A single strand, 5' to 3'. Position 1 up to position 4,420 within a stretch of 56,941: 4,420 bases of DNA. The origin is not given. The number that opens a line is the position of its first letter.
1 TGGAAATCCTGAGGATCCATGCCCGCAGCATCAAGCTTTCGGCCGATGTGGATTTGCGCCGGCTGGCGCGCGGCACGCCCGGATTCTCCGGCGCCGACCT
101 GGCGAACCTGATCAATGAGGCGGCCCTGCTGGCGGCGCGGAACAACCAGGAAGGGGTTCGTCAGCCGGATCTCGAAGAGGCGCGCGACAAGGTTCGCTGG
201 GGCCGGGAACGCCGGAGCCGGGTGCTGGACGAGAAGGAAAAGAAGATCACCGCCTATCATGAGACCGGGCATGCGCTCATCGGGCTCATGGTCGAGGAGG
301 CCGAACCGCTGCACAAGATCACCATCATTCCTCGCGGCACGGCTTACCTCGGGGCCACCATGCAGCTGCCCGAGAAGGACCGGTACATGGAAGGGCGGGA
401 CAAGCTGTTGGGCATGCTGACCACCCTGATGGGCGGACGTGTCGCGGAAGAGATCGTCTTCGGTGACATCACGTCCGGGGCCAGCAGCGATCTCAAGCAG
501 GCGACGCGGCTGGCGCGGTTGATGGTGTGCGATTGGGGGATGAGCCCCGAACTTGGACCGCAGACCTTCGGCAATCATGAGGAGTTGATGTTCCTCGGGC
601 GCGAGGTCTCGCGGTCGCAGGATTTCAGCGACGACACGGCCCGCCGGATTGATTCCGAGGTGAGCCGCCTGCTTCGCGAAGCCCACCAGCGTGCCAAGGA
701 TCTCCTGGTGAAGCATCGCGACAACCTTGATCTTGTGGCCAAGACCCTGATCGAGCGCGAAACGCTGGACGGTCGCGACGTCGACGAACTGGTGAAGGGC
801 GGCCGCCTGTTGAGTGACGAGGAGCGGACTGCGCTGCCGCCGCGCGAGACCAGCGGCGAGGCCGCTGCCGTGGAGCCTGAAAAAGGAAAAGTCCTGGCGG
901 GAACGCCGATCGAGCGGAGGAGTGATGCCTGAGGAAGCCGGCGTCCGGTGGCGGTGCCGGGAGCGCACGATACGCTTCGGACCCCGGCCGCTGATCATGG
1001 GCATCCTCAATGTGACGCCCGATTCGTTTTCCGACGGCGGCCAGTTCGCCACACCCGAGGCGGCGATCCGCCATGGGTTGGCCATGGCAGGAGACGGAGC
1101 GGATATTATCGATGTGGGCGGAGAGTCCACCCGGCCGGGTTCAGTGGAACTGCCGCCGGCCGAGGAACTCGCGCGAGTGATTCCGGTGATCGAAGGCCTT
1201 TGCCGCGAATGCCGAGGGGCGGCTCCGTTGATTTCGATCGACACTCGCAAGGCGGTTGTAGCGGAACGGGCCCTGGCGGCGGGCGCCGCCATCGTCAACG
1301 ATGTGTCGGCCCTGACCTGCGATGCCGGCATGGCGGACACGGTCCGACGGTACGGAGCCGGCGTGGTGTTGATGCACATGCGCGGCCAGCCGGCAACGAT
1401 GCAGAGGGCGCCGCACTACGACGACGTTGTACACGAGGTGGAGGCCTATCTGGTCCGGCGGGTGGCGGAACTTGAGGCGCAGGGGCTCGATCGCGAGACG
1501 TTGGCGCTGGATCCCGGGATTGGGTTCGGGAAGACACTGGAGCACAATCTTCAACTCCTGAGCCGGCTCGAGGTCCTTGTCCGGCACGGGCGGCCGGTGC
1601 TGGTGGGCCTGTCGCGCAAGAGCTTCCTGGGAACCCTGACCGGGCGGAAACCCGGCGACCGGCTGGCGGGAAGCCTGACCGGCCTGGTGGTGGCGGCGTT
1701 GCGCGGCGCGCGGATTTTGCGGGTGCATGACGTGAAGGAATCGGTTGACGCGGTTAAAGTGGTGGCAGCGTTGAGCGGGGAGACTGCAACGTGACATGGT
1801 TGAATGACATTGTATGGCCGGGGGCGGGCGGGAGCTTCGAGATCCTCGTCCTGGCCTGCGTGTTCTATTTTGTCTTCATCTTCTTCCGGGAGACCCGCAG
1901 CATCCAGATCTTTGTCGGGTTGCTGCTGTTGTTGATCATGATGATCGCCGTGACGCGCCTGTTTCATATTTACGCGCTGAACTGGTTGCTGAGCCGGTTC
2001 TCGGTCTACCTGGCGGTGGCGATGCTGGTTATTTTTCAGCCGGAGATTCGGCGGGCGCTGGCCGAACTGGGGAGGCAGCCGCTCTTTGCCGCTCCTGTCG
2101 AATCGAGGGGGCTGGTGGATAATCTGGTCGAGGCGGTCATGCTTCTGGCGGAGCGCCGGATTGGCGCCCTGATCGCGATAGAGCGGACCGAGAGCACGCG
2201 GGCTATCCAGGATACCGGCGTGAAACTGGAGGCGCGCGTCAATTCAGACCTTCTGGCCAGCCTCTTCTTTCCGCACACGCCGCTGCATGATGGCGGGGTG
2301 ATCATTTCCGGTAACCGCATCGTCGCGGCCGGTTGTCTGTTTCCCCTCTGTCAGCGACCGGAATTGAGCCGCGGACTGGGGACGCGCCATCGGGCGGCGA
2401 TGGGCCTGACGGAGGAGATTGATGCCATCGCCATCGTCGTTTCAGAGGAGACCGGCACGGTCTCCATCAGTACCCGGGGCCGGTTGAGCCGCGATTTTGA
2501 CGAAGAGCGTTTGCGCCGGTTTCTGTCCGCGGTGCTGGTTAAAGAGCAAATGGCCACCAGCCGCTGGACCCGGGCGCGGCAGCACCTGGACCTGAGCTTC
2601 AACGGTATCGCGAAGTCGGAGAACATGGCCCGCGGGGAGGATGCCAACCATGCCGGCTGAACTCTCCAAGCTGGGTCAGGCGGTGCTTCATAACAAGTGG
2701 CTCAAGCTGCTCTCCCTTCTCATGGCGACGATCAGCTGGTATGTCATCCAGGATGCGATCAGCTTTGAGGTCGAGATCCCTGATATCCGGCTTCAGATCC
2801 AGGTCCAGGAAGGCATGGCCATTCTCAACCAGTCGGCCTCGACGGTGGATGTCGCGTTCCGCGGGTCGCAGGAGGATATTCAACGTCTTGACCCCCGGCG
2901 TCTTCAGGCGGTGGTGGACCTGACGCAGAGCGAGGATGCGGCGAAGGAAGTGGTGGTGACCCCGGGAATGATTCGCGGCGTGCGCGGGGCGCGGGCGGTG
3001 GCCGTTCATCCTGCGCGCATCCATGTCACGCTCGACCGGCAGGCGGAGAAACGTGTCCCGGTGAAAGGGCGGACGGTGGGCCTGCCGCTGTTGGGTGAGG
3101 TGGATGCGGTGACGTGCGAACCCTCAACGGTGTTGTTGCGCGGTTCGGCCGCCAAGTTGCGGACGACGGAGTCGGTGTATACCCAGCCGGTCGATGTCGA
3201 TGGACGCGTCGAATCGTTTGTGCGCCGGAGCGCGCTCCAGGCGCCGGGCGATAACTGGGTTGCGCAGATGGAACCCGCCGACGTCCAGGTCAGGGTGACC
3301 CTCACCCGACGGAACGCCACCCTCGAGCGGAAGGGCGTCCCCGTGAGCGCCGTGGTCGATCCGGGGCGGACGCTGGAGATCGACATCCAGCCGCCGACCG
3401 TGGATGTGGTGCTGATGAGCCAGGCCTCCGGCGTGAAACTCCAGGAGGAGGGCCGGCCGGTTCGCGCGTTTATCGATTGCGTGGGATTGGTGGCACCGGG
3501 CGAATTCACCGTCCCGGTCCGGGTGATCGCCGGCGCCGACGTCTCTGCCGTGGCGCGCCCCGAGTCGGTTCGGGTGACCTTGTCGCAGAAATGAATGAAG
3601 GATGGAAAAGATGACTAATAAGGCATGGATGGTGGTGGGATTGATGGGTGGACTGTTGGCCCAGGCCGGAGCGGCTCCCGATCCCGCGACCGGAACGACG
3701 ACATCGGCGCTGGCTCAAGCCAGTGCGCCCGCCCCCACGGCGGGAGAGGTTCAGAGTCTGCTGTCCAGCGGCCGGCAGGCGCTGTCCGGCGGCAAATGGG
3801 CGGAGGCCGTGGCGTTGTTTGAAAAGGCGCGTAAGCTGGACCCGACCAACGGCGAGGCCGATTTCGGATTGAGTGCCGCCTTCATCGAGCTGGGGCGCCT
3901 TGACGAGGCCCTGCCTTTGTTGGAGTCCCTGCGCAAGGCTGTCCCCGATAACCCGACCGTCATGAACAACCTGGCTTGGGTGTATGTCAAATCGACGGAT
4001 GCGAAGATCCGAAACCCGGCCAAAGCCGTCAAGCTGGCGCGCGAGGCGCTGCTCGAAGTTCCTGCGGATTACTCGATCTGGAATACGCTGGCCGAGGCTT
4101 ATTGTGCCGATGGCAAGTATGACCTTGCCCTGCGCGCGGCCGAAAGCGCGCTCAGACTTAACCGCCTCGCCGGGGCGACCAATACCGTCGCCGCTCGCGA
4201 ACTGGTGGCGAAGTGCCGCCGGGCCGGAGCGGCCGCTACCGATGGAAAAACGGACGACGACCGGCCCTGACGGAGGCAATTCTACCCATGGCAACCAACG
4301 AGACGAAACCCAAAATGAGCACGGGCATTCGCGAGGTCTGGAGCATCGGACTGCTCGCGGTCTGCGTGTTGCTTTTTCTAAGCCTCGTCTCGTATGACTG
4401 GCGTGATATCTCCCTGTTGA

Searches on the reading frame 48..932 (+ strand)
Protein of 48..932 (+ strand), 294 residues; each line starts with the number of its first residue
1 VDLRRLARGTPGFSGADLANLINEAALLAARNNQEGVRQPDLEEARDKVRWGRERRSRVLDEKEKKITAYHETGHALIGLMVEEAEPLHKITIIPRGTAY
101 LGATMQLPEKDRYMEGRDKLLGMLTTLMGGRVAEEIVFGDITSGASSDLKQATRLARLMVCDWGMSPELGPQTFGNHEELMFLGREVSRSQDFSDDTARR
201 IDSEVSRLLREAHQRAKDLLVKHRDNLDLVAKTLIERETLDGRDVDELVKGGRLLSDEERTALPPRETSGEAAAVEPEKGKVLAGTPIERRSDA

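Call 36: search_protein_families(library=pfam, proteins=[window:48-932:+], max_evalue=0.001)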
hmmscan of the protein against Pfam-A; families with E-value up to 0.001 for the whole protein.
window:48-932:+ (294 aa): 2 families
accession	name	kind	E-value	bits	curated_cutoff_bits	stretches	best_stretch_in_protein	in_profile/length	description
PF01434.24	Peptidase_M41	-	2.1e-70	236.9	29.9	1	58-248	1-191/191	Peptidase family M41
PF17862.7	AAA_lid_3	-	5.7e-14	51.8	27.2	1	2-44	3-45/45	AAA+ lid domain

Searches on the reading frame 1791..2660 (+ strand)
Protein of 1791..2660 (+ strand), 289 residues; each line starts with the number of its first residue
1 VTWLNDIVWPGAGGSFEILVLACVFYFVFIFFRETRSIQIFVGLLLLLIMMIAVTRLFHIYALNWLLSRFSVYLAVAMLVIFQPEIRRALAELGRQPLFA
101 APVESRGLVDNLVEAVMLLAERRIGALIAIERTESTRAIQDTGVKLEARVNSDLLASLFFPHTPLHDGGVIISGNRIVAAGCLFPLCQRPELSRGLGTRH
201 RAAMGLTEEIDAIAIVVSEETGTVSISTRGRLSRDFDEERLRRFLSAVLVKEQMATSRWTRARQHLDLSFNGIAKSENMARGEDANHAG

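Call 36: search_protein_families(library=pfam, proteins=[window:1791-2660:+], max_evalue=0.001)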
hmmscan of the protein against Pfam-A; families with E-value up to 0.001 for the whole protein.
window:1791-2660:+ (289 aa): 2 families
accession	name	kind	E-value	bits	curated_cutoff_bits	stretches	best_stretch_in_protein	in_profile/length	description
PF02457.21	DAC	-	1e-39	135.3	27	1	114-231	2-118/119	DisA bacterial checkpoint controller nucleotide-binding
PF19293.4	CdaA_N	-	2.9e-07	31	23.8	1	17-86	12-81/81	CdaA N-terminal transmembrane domain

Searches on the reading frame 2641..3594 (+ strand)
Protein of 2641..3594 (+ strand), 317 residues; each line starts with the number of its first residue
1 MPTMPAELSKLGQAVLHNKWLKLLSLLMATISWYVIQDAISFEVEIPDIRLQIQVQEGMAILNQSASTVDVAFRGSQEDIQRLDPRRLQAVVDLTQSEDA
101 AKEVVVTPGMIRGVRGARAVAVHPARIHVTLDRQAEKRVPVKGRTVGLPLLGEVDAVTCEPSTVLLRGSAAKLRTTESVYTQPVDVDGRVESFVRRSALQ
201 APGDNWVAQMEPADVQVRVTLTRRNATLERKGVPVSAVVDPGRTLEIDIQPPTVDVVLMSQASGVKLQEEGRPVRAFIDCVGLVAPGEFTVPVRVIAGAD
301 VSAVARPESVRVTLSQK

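Call 36: search_protein_families(library=pfam, proteins=[window:2641-3594:+], max_evalue=0.001)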
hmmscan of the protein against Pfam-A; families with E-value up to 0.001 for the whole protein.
window:2641-3594:+ (317 aa): 1 family
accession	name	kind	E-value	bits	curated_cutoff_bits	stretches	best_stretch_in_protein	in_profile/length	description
PF07949.17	YbbR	-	2.2e-15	57.2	22.3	2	139-219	1-81/81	YbbR-like protein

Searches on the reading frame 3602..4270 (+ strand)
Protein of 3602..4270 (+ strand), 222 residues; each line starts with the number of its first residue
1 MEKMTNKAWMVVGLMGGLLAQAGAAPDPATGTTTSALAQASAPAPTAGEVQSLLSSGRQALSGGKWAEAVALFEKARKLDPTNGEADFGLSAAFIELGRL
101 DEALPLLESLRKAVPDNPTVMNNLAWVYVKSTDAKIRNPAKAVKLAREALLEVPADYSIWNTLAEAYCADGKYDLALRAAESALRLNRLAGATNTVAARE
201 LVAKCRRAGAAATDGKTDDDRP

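Call 36: search_protein_families(library=pfam, proteins=[window:3602-4270:+], max_evalue=0.001)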
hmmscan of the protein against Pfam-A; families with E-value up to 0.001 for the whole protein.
window:3602-4270:+ (222 aa): 19 families
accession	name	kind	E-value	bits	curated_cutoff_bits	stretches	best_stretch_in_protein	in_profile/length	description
PF14559.12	TPR_19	-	4e-17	62.7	25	1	61-119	2-60/68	Tetratricopeptide repeat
PF07719.23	TPR_2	-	1.2e-14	53.5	27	1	159-187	3-31/34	Tetratricopeptide repeat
PF13432.12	TPR_16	-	1.9e-14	54.2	32.7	1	57-118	4-65/65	Tetratricopeptide repeat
PF13428.12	TPR_14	-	3.4e-14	52.4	23.5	1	90-125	7-42/44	Tetratricopeptide repeat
PF13431.12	TPR_17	-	8.3e-10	38.6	24.4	0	147-177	3-33/34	Tetratricopeptide repeat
PF00515.34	TPR_1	-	8.5e-10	38.5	27.8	0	159-187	3-31/34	Tetratricopeptide repeat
PF13424.12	TPR_12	-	9.2e-10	39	30.1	1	158-207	4-56/77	Tetratricopeptide repeat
PF13414.12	TPR_11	-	2e-09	37.4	26.8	0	61-86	5-30/42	TPR repeat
PF13176.12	TPR_7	-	3.8e-09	36.3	27.9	0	163-187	5-29/36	Tetratricopeptide repeat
PF23914.1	TPR_CcmH_CycH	-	9.1e-08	32.5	42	0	57-133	57-136/158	Cytochrome c-type biogenesis protein H TPR domain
PF13174.12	TPR_6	-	3.5e-07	30.9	26.3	0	85-116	1-32/33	Tetratricopeptide repeat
PF13429.12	TPR_15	-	1.5e-06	28.3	26.2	1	33-186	129-277/280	Tetratricopeptide repeat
PF13374.12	TPR_10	-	5.2e-06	26.7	27.5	0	161-188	6-33/42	Tetratricopeptide repeat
PF12895.13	ANAPC3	-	2.7e-05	24.8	27.2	0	60-108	33-80/82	Anaphase-promoting complex, cyclosome, subunit 3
PF12968.13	DUF3856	-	0.00014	22.3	27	0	156-212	54-111/143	Domain of Unknown Function (DUF3856)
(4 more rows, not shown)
